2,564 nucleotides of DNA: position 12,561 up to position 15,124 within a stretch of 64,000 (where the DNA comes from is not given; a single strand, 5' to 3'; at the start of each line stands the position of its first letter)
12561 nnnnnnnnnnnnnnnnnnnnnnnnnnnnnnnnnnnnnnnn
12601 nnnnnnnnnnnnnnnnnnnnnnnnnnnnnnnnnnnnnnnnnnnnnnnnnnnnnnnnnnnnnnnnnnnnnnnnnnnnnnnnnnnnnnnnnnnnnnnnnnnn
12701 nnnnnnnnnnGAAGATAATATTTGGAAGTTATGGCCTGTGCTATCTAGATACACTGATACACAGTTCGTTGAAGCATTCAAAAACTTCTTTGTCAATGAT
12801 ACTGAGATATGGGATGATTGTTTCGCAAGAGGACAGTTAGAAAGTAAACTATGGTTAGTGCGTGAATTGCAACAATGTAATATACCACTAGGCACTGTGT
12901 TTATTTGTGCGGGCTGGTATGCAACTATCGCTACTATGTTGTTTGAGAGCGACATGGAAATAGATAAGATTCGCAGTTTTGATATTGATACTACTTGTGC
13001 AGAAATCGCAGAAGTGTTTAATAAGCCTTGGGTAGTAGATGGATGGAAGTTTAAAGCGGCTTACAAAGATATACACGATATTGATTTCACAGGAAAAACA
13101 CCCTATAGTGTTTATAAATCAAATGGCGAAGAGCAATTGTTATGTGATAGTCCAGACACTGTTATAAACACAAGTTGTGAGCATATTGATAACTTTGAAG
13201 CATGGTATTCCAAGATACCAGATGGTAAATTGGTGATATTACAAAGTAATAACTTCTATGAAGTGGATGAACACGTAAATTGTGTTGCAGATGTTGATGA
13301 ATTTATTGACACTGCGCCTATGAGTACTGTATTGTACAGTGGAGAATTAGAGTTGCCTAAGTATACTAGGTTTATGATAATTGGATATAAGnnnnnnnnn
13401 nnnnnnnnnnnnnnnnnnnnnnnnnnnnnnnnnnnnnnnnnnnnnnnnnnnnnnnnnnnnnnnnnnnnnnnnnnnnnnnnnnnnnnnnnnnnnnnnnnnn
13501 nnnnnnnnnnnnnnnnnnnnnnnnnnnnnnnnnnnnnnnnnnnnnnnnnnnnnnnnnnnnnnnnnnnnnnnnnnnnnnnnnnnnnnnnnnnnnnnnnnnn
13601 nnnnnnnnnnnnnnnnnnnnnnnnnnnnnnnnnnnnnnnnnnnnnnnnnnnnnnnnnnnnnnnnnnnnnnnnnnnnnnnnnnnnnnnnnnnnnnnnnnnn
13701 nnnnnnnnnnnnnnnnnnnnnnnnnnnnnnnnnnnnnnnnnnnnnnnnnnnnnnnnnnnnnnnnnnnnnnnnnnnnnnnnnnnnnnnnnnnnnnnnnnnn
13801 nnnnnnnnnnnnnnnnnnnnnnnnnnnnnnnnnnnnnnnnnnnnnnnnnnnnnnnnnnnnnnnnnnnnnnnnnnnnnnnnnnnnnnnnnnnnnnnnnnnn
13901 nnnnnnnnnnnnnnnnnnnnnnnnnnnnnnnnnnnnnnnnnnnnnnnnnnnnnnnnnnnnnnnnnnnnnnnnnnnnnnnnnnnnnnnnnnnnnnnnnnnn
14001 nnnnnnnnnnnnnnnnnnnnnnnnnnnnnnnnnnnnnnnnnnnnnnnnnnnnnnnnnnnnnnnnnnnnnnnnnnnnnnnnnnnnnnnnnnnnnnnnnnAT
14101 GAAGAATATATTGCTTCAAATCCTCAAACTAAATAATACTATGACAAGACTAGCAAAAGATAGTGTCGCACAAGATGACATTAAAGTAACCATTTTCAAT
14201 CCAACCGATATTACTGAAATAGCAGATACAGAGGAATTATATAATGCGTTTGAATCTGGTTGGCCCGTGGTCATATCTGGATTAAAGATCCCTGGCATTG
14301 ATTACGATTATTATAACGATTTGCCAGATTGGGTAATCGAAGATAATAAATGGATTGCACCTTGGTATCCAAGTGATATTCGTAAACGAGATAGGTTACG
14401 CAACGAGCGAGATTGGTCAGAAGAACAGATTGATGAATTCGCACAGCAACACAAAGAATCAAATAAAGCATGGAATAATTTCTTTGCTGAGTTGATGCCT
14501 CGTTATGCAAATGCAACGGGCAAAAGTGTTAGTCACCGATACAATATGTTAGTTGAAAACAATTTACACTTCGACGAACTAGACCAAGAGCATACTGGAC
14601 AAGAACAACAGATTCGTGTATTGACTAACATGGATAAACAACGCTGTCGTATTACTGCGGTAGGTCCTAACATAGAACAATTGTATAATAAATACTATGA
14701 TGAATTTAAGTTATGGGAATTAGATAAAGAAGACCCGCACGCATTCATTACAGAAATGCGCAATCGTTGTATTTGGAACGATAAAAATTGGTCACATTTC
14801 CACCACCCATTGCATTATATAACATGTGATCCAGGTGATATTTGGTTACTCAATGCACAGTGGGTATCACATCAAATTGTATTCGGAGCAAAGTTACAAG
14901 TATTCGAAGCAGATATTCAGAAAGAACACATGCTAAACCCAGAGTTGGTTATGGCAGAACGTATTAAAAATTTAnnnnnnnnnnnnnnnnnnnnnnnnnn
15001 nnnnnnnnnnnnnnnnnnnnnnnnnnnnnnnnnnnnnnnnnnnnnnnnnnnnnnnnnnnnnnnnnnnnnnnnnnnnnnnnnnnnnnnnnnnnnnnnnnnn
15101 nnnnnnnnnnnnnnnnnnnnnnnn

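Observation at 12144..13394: Protein with about seven tandem 21-22-aa repeats of the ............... motif fused to a globular C-terminal domain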

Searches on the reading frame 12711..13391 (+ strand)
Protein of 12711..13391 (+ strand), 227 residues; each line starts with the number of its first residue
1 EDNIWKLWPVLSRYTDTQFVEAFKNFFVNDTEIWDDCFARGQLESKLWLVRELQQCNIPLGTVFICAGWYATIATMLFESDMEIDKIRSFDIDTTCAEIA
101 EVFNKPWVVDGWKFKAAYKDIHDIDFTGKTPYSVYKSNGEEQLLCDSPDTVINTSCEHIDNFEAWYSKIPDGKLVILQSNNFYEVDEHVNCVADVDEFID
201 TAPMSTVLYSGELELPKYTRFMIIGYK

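Call 26: search_protein_representatives(protein=window:12711-13391:+)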
Query: 227 residues. Proteins with E-value up to 0.001 (for the whole library): 1289; up to 1e-10: 799; up to 1e-30: 243. The best 150 are listed.
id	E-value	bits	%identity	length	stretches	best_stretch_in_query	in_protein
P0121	8.5e-88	310.4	59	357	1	2-227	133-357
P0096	4.4e-81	288.4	57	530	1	1-226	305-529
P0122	2.8e-78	279.3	55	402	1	4-226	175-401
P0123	6.8e-77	274.7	53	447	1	7-226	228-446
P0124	2.4e-76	272.9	57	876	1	6-227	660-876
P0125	1.1e-74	267.5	53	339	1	7-227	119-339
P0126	1.4e-72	260.6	55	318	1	1-227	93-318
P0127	3.9e-70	252.6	50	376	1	1-227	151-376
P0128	9.5e-67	241.5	54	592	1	35-227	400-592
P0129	4.3e-66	239.4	51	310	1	1-227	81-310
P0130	1.6e-65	237.5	47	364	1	2-226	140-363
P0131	2.1e-65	237.1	52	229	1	22-227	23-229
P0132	2.7e-65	236.8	51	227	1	27-227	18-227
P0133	8.4e-65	235.1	51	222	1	33-225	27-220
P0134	1.8e-64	234.0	45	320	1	6-227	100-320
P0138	2.2e-63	230.5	54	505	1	35-227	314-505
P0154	6.0e-53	196.3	47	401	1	32-227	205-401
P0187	2.3e-47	178.1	37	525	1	6-227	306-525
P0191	4.8e-47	177.0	43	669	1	18-227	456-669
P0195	1.6e-46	175.3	44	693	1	33-226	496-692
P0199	4.3e-46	173.9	44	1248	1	35-227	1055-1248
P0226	8.7e-43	163.1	42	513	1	23-227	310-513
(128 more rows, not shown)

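Call 31: find_related_loci(query=window:12711-13391:+, collection=genome_contigs, flank=8000)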
Query window:12711-13391:+ (227 aa) in genome_contigs; peptide patterns used: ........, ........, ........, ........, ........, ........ (x = any residue, [..] = any of these).
121 stretches matched a pattern; 1 encode a relative of the query (tblastn E <= 1e-3); 1 distinct loci.
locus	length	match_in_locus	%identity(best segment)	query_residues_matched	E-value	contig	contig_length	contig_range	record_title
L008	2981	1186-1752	48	39-227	3e-57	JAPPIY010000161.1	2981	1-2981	MAG: Oligoflexia bacterium isolate RHO2_bin_34 NODE_25528_length_2981_cov_4.312372, whole genome shotgun sequence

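Call 33: search_solved_structures(query=A2, max_evalue=10, show_alignments=3)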
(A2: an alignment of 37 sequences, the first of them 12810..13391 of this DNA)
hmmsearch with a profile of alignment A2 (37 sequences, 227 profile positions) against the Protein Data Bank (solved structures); distinct sequences matched with E-value up to 10: 3.
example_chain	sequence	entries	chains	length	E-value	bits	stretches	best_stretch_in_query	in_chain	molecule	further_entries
8glv_AV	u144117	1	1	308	0.2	14.3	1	25-141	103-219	Cilia- and flagella-associated protein 73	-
4d49_A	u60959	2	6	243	0.94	12.1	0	6-81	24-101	ARMADILLO REPEAT PROTEIN ARM00027 | YIII(Dq.V1)4CPAF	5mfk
5mfi_A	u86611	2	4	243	1.5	11.5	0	6-81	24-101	YIII(Dq.V2)4CqI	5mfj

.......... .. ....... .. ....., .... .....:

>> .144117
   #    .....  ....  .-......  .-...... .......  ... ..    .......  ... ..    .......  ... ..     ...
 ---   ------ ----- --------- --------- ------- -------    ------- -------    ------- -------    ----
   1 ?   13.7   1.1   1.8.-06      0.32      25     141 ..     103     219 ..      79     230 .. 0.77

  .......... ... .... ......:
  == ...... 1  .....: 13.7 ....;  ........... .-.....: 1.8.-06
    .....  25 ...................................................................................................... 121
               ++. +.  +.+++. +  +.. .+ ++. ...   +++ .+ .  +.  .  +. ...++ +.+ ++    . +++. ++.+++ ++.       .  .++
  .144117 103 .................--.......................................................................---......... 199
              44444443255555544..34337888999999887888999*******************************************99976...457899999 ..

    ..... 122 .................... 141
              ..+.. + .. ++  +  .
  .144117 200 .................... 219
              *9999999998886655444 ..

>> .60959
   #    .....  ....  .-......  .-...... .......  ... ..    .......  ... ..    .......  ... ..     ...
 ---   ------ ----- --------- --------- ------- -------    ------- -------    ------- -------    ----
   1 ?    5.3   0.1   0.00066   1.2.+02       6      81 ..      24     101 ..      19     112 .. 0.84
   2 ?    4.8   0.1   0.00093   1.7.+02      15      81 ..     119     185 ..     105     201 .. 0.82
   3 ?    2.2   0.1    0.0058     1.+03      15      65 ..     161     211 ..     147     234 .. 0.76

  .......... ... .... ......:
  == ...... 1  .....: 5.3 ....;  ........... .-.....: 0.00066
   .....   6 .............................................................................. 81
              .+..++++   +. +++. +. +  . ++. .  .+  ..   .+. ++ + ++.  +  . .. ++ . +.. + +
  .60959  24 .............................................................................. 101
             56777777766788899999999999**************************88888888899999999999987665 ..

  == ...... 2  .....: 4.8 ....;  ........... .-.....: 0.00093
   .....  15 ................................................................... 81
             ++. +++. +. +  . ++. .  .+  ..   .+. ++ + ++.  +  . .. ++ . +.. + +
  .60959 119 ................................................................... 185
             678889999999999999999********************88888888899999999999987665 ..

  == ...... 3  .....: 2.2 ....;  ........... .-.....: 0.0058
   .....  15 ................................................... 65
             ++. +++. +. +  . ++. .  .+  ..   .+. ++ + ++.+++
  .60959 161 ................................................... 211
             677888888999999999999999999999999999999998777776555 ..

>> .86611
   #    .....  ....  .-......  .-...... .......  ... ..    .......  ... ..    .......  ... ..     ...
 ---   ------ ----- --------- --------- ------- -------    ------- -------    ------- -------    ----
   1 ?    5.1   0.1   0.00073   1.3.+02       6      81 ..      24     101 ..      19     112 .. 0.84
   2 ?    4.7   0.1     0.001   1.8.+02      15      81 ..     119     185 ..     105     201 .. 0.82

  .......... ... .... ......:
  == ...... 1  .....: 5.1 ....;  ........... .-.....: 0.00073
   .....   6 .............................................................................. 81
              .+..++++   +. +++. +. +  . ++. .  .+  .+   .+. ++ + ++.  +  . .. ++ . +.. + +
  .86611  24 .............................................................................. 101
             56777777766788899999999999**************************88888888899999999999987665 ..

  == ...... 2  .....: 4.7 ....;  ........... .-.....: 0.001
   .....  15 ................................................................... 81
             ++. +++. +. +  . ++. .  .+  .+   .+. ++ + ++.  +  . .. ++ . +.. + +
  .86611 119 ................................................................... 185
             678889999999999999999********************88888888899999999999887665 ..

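Call 34: search_protein_families(library=pfam, alignment_id=A2, max_evalue=0.1)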
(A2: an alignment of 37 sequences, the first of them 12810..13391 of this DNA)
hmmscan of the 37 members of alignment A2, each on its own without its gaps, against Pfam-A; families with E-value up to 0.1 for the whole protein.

A. member 1, window:12810-13391:+ (194 aa): 1 family
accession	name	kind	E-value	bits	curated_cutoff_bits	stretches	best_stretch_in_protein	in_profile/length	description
PF18244.6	CttA_N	-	0.038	15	25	1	88-104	40-56/71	Cellulose-binding protein CttA N-terminal domain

B. families by the number of members that match (of 37 scanned): 11 families
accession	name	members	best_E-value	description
PF13847.12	Methyltransf_31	1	0.0016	Methyltransferase domain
PF03102.20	NeuB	1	0.0024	NeuB family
PF21566.2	NagA_C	1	0.0046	Beta-N-acetylglucosaminidase, C-terminal domain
PF05175.20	MTS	1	0.01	Methyltransferase small domain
PF13649.12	Methyltransf_25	1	0.011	Methyltransferase domain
PF09488.16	Osmo_MPGsynth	1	0.037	Mannosyl-3-phosphoglycerate synthase (osmo_MPGsynth)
PF18244.6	CttA_N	1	0.038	Cellulose-binding protein CttA N-terminal domain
PF22660.2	RS_preATP-grasp-like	1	0.05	Ribonucleotide synthetase preATP-grasp domain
PF15711.10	ILEI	1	0.063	Interleukin-like EMT inducer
PF08656.15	DASH_Dad3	1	0.081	DASH complex subunit Dad3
PF22384.1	PBP2_Ca3427_like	1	0.094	Ca3427-like PBP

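Call 35: search_protein_families(library=pfam, proteins=[P0124, P0138, P0195, P0191, P0199, P0226, P0154, P0187], max_evalue=0.01)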
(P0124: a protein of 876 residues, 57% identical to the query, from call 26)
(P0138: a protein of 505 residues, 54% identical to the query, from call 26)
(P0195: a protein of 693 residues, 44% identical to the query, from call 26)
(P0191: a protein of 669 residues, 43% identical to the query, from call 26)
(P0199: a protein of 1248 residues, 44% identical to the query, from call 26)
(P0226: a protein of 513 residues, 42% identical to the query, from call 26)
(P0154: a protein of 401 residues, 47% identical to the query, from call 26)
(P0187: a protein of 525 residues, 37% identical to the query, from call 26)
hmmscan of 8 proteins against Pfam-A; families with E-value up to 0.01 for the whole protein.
P0124 (876 aa): 1 family
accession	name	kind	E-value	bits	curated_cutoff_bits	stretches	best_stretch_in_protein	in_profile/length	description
PF00535.33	Glycos_transf_2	-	0.001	19.5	23.3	0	308-421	27-148/168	Glycosyl transferase family 2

P0138 (505 aa): 0 families

P0195 (693 aa): 0 families

P0191 (669 aa): 0 families

P0199 (1248 aa): 0 families

P0226 (513 aa): 0 families

P0154 (401 aa): 0 families

P0187 (525 aa): 0 families

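Call 37: find_related_loci(query=A2, collection=viral_contigs, flank=10000)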
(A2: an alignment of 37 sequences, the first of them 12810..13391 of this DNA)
Query A2 (194 aa) in viral_contigs; peptide patterns used: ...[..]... (x = any residue, [..] = any of these).
600 stretches matched a pattern (row limit reached: there are more); 595 encode a relative of the query (tblastn E <= 1e-3); the best 80 are kept; 80 distinct loci.
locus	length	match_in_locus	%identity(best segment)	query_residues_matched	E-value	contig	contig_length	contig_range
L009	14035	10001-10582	100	1-194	6e-135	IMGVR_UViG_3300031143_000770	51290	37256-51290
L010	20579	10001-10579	66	1-194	3e-91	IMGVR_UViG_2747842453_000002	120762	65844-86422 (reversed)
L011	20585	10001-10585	65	1-194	7e-90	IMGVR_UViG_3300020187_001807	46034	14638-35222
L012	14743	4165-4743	66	1-194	6e-90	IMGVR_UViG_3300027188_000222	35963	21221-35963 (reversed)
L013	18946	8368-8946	62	1-194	7e-90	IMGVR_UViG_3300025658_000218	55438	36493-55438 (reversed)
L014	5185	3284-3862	66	1-194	3e-89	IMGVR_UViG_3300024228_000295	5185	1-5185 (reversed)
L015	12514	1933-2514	67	1-193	2e-88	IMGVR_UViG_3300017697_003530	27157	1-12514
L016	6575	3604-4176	66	3-194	4e-87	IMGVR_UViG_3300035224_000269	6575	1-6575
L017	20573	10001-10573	63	3-194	5e-87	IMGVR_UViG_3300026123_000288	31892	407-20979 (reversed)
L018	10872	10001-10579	64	1-194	4e-87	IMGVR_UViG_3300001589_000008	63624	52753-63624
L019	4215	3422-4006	64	1-194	6e-87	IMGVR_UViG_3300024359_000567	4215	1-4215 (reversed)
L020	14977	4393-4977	64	1-194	1e-85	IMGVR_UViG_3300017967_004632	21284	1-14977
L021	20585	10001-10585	64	1-194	1e-85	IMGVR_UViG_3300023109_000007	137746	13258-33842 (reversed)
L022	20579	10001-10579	64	3-194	2e-85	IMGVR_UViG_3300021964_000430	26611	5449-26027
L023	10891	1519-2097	64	3-194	3e-85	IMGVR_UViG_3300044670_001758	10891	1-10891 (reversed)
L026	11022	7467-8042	61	2-194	3e-84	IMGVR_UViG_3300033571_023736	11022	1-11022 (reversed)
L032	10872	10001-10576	63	2-194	3e-81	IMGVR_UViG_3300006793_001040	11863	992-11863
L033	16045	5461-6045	62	1-194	4e-81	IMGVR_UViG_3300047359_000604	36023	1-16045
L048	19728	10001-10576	60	2-194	6e-79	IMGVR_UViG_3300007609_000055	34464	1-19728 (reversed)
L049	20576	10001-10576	59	2-194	4e-79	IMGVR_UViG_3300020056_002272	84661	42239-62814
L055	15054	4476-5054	62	1-194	7e-90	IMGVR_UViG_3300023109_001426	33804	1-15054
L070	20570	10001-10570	59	3-192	7e-76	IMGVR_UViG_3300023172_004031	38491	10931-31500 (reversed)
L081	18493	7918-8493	55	2-194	1e-72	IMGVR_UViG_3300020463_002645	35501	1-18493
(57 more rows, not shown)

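Call 65: search_solved_structures(query=A4, max_evalue=10, show_alignments=1)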
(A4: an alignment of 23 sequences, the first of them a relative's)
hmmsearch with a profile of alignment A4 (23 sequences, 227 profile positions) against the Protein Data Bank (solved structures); distinct sequences matched with E-value up to 10: 0.

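Call 66: search_protein_families(library=pfam, alignment_id=A4, max_evalue=0.1)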
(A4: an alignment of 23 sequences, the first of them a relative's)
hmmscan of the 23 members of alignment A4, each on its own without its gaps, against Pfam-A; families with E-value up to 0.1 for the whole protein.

A. member 1, L017:9148-9825:+ (226 aa): 0 families

B. families by the number of members that match (of 23 scanned): 2 families
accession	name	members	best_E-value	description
PF04464.20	Glyphos_transf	1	0.024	CDP-Glycerol:Poly(glycerophosphate) glycerophosphotransferase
PF00535.33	Glycos_transf_2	1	0.054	Glycosyl transferase family 2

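Call 75: search_protein_families(library=pfam, proteins=[L026:4190-5011:+, L048:15672-16493:+, L070:3220-3882:-, L033:1615-3144:+, L081:5927-7072:+, L081:4713-5927:+, L032:5079-6137:-, L055:9975-10850:+, L010:1856-2524:+, L049:1225-1785:+], max_evalue=0.001)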
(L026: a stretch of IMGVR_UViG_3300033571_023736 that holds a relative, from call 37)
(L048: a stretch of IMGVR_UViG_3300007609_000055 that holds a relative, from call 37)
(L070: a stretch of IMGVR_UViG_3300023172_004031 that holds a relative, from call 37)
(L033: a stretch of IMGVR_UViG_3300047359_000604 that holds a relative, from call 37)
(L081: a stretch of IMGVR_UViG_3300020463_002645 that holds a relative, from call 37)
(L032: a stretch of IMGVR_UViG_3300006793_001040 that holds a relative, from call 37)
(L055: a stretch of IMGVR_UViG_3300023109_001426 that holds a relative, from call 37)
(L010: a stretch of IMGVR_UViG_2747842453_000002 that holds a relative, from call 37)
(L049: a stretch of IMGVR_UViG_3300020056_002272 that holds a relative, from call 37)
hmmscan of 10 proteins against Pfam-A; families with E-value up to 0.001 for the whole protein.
L026:4190-5011:+ (274 aa): 0 families

L048:15672-16493:+ (274 aa): 0 families

L070:3220-3882:- (220 aa): 1 family
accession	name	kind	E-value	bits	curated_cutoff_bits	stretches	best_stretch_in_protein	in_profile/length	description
PF00881.29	Nitroreductase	-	1.4e-11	45.3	23.5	1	20-186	2-166/167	Nitroreductase family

L033:1615-3144:+ (510 aa): 3 families
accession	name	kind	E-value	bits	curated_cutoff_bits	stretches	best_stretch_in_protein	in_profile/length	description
PF16861.10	Carbam_trans_C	-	3e-54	183.6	27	1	348-506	3-161/170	Carbamoyltransferase C-terminus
PF02543.21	Carbam_trans_N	-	1.9e-41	143.1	24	1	92-317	116-345/346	Carbamoyltransferase N-terminus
PF01300.24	Sua5_yciO_yrdC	-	0.00077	19.4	25.1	0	374-502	19-148/178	Telomere recombination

L081:5927-7072:+ (382 aa): 3 families
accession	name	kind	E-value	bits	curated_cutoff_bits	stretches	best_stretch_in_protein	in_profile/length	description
PF00984.24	UDPG_MGDP_dh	-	1.5e-18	67.1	25.4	1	187-278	2-90/94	UDP-glucose/GDP-mannose dehydrogenase family, central domain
PF03721.20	UDPG_MGDP_dh_N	-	1.4e-16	61.1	27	1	40-158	64-179/187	UDP-glucose/GDP-mannose dehydrogenase family, NAD binding domain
PF03446.21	NAD_binding_2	-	0.00014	22.4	21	0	2-64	1-67/161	NAD binding domain of 6-phosphogluconate dehydrogenase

L081:4713-5927:+ (405 aa): 0 families

L032:5079-6137:- (352 aa): 1 family
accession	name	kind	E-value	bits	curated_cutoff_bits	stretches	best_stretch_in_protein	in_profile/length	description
PF00501.34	AMP-binding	-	5e-18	65.5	29.9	1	63-252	170-377/384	AMP-binding enzyme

L055:9975-10850:+ (292 aa): 0 families

L010:1856-2524:+ (223 aa): 0 families

L049:1225-1785:+ (187 aa): 0 families

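Call 79: search_protein_families(library=phrogs, proteins=[L017:9148-9825:+, P0131, window:12810-13391:+, L011:10638-10796:+, L026:4190-5011:+, L049:1225-1785:+, L081:4713-5927:+, L048:15672-16493:+], max_evalue=0.001)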
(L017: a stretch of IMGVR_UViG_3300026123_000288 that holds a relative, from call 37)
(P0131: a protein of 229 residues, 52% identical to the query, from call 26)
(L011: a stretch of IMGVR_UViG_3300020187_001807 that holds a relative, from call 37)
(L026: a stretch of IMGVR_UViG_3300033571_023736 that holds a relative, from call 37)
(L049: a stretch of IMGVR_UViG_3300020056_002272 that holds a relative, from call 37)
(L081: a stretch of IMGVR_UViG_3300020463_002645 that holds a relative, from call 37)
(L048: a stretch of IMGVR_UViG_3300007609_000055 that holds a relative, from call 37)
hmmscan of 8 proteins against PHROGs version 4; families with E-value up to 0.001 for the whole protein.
L017:9148-9825:+ (226 aa): 0 families

P0131 (229 aa): 0 families

window:12810-13391:+ (194 aa): 0 families

L011:10638-10796:+ (53 aa): 0 families

L026:4190-5011:+ (274 aa): 0 families

L049:1225-1785:+ (187 aa): 0 families

L081:4713-5927:+ (405 aa): 0 families

L048:15672-16493:+ (274 aa): 0 families

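Call 81: find_related_loci(query=A4, collection=viral_contigs, flank=3000)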
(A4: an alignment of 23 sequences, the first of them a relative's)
Query A4 (226 aa) in viral_contigs; peptide patterns used: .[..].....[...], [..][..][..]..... (x = any residue, [..] = any of these).
600 stretches matched a pattern (row limit reached: there are more); 589 encode a relative of the query (tblastn E <= 1e-3); the best 80 are kept; 80 distinct loci.
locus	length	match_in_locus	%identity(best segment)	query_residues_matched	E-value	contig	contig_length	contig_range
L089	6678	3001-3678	100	1-226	1e-155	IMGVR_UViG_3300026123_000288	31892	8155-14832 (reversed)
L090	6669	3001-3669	73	1-226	3e-114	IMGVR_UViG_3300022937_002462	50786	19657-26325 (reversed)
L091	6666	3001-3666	73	1-222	7e-112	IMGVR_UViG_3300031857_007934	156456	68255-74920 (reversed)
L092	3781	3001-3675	70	1-225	6e-112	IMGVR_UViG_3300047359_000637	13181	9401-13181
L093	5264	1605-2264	72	1-223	2e-111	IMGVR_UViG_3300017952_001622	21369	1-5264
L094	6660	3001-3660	71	1-223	8e-111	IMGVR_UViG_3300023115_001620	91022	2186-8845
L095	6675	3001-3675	72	1-225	1e-110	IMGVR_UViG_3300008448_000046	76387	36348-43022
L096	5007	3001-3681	71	2-225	6e-110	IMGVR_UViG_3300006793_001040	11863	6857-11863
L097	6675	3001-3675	72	2-225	6e-110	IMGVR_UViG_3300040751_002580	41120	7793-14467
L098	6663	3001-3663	70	2-222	9e-110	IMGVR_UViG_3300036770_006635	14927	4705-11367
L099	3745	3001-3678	69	1-226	2e-109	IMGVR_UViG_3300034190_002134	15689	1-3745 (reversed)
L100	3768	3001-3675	68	2-226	5e-109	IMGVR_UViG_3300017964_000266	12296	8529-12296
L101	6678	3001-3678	68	1-226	1e-108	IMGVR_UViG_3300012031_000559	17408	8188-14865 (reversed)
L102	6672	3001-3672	69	2-225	3e-108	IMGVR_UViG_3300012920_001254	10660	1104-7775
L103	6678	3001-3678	68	1-226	3e-108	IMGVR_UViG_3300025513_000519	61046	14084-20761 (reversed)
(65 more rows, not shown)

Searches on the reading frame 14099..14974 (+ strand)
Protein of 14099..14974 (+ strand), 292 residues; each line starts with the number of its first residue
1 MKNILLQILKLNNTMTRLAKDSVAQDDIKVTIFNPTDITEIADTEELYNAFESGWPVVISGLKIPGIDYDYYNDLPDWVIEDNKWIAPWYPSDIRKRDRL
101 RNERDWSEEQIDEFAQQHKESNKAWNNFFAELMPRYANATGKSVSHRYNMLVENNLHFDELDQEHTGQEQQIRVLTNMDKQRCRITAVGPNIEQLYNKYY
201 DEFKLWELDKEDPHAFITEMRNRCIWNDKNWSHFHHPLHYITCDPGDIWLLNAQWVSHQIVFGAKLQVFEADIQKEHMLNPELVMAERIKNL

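Call 19: search_protein_families(library=pfam, proteins=[window:14099-14974:+], max_evalue=0.01)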
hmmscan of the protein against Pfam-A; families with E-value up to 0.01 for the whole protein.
window:14099-14974:+ (292 aa): 0 families

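Call 57: search_protein_families(library=ncbifam, proteins=[window:14099-14974:+], max_evalue=0.01)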
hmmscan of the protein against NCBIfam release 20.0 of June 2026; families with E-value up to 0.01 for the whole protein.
window:14099-14974:+ (292 aa): 0 families

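Call 74: search_solved_structures(query=window:14099-14974:+, max_evalue=1)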
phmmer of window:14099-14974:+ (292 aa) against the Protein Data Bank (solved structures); distinct sequences matched with E-value up to 1: 0.

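Call 79: search_protein_families(library=phrogs, proteins=[window:14099-14974:+], max_evalue=0.001)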
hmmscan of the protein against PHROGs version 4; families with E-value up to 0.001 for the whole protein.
window:14099-14974:+ (292 aa): 0 families
